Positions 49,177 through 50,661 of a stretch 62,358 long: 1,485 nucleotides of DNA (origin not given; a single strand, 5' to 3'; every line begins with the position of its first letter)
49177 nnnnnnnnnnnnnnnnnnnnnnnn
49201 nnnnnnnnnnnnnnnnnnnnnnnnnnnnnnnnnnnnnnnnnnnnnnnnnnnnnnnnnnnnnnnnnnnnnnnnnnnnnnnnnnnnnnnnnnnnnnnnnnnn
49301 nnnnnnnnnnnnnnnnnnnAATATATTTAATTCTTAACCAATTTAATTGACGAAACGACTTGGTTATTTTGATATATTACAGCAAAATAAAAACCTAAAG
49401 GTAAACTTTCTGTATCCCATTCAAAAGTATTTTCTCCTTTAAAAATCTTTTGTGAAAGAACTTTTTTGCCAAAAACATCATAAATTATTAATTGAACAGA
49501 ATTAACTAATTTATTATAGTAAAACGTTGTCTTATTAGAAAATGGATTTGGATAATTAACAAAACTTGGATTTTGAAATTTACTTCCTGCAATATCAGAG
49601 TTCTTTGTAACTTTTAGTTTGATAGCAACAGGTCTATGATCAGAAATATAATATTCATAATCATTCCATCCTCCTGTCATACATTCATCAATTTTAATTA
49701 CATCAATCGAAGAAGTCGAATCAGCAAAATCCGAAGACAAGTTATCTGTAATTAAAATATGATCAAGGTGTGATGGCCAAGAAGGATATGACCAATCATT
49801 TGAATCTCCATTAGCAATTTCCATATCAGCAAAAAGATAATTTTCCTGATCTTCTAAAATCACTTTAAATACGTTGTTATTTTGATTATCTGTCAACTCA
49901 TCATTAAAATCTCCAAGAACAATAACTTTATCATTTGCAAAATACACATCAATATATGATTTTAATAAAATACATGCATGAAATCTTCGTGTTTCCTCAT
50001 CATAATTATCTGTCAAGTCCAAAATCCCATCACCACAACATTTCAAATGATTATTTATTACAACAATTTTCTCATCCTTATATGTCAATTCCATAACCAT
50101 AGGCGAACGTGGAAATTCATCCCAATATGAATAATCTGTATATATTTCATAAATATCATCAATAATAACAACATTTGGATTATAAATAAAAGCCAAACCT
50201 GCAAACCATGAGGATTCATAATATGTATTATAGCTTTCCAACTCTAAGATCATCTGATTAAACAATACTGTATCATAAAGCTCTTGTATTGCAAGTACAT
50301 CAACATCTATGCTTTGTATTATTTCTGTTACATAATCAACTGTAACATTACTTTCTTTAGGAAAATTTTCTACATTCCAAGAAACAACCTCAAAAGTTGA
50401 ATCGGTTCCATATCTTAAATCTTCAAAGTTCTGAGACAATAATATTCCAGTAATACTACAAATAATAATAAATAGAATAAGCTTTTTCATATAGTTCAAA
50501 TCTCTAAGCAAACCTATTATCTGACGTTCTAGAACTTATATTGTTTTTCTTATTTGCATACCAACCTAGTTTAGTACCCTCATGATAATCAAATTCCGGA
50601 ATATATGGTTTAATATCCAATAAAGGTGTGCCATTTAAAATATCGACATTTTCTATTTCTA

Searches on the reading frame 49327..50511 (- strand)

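Call 74: search_protein_families(library=pfam, proteins=[window:49327-50511:-], max_evalue=0.0001)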
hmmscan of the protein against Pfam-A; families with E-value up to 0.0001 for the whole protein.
window:49327-50511:- (394 aa): 4 families
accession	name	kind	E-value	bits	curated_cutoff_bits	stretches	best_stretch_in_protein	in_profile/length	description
PF03372.29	Exo_endo_phos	-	1.5e-15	58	24.5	1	43-292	1-225/225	Endonuclease/Exonuclease/phosphatase family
PF18962.6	Por_Secre_tail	-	1.6e-09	38.3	27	1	320-387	2-70/75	Secretion system C-terminal sorting domain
PF19580.5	Exo_endo_phos_3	-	9.3e-06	25.3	27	1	106-260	100-254/311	Endonuclease/Exonuclease/phosphatase family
PF22669.2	Exo_endo_phos2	-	2.7e-05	24.3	27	0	138-229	118-203/288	Endonuclease/Exonuclease/phosphatase family 2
